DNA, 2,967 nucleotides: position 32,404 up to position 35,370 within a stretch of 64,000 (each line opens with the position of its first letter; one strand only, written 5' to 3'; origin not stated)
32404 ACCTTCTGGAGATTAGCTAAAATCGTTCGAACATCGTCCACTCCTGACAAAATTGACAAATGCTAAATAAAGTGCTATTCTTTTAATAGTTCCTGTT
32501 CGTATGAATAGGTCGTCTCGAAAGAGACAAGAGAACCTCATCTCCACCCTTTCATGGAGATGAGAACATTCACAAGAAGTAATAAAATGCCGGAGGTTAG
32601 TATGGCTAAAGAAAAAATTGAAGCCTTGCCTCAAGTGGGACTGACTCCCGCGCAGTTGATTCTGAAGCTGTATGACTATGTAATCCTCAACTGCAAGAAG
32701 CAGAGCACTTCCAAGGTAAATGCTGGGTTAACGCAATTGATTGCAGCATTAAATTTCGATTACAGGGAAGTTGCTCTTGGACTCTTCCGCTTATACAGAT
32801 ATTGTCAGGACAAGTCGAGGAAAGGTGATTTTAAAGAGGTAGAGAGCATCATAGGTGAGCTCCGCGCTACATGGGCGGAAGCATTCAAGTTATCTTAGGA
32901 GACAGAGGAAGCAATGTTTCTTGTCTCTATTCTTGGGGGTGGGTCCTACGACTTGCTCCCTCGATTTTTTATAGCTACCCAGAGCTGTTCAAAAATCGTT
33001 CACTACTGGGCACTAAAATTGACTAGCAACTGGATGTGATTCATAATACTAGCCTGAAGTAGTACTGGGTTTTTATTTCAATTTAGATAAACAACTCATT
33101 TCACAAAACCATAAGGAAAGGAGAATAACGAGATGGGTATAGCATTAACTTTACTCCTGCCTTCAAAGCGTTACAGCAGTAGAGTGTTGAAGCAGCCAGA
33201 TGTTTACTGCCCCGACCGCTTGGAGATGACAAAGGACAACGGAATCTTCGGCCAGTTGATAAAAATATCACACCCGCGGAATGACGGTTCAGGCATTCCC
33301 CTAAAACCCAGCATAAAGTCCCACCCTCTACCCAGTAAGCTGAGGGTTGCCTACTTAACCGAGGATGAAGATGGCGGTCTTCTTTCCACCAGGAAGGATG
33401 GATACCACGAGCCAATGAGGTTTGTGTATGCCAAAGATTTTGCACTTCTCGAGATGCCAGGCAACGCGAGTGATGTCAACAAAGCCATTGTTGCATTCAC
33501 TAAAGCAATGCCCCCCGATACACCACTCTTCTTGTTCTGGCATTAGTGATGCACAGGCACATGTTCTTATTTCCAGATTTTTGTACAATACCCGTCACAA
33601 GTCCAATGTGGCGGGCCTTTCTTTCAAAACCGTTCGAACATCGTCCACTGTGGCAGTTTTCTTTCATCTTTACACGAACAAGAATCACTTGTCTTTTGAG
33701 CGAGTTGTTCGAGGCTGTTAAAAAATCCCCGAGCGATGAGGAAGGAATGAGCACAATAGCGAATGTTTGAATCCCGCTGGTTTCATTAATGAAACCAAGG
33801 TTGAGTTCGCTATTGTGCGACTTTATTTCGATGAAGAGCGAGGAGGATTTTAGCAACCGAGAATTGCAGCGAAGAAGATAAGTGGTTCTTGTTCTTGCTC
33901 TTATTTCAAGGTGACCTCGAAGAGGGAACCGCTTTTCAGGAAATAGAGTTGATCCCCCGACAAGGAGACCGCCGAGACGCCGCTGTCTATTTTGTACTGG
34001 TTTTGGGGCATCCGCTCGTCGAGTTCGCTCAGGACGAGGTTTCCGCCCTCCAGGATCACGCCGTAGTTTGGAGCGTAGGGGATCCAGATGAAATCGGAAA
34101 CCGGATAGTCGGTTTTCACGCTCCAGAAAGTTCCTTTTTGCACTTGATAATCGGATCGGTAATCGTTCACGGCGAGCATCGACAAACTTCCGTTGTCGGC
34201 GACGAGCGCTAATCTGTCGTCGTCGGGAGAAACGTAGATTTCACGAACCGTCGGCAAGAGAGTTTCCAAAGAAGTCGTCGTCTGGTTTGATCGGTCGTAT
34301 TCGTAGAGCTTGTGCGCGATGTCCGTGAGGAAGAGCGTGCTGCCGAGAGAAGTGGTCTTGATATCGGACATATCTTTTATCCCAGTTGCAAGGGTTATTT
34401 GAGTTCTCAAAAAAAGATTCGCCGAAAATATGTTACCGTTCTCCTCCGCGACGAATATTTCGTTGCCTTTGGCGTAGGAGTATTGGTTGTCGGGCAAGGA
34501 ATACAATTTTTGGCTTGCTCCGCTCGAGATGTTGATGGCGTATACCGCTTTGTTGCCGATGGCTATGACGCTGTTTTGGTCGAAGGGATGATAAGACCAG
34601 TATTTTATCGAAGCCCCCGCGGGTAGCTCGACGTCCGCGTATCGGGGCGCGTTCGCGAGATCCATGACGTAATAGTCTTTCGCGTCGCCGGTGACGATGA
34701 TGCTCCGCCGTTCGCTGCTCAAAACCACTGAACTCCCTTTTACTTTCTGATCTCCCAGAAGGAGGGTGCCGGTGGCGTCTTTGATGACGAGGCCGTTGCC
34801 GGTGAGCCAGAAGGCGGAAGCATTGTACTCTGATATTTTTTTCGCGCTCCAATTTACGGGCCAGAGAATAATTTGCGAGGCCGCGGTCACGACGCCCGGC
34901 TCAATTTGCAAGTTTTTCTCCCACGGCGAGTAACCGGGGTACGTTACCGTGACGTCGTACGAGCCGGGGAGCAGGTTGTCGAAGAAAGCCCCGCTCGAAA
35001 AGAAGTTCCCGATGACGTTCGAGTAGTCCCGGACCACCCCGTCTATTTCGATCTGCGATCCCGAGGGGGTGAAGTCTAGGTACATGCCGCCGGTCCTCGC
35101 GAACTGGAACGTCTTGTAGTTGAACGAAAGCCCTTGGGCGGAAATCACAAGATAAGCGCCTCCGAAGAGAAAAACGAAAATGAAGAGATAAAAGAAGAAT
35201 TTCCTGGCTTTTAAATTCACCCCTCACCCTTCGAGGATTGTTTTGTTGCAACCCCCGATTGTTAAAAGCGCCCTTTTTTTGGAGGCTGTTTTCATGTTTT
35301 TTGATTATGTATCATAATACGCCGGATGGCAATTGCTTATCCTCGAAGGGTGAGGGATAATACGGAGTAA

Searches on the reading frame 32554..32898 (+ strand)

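Call 28: search_protein_families(library=pfam, proteins=[window:32554-32898:+], max_evalue=0.01)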
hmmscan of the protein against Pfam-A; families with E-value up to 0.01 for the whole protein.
window:32554-32898:+ (114 aa): 1 family
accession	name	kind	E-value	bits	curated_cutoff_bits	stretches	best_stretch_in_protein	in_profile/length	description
PF02561.19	FliS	-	7.1e-08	33.2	26.7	1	48-110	44-114/115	Flagellar protein FliS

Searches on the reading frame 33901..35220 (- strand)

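Call 28: search_protein_families(library=pfam, proteins=[window:33901-35220:-], max_evalue=0.01)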
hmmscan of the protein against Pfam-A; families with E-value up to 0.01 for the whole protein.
window:33901-35220:- (439 aa): 2 families
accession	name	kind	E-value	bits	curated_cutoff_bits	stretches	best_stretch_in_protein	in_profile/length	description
PF13620.12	CarboxypepD_reg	-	4.4e-05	24.2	32.3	1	76-113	37-76/82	Carboxypeptidase regulatory-like domain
PF08308.17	PEGA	-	0.0064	16.8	20.8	0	81-112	30-61/71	PEGA domain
